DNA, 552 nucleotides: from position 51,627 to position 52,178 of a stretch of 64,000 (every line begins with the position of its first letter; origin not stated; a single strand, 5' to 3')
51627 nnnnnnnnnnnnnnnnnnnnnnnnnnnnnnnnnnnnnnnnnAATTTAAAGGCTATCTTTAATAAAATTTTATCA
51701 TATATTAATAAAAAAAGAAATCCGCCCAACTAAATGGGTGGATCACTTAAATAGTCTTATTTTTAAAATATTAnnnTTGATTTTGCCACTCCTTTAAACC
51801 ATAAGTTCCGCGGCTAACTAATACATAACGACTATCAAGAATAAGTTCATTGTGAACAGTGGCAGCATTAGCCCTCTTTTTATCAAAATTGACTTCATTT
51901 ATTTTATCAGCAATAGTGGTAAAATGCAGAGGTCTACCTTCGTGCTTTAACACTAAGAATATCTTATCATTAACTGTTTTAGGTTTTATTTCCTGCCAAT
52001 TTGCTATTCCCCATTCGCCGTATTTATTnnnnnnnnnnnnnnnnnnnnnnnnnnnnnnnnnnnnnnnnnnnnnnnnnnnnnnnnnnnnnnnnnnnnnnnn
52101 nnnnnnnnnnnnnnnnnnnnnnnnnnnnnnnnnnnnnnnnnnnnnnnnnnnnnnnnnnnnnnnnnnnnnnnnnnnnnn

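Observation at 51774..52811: Regulator with inverted sigma architecture: sigma-70 region 4 HTH at the N-terminus fused to a C-terminal HARE-HTH-like domain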

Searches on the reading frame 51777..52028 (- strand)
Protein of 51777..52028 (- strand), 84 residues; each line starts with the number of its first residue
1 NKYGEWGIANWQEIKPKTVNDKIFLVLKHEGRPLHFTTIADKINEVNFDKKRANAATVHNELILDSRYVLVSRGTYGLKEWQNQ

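Call 64: search_solved_structures(query=A3, max_evalue=10, show_alignments=2)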
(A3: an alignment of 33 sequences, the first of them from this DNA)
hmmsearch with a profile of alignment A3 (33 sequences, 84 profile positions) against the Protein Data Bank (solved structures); distinct sequences matched with E-value up to 10: 2.
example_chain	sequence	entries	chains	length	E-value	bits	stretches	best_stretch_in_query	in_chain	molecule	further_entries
5v5t_A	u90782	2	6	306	1.1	12.7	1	5-31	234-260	Conserved domain protein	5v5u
7ueb_E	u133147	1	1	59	1.5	12.4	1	23-66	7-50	PscE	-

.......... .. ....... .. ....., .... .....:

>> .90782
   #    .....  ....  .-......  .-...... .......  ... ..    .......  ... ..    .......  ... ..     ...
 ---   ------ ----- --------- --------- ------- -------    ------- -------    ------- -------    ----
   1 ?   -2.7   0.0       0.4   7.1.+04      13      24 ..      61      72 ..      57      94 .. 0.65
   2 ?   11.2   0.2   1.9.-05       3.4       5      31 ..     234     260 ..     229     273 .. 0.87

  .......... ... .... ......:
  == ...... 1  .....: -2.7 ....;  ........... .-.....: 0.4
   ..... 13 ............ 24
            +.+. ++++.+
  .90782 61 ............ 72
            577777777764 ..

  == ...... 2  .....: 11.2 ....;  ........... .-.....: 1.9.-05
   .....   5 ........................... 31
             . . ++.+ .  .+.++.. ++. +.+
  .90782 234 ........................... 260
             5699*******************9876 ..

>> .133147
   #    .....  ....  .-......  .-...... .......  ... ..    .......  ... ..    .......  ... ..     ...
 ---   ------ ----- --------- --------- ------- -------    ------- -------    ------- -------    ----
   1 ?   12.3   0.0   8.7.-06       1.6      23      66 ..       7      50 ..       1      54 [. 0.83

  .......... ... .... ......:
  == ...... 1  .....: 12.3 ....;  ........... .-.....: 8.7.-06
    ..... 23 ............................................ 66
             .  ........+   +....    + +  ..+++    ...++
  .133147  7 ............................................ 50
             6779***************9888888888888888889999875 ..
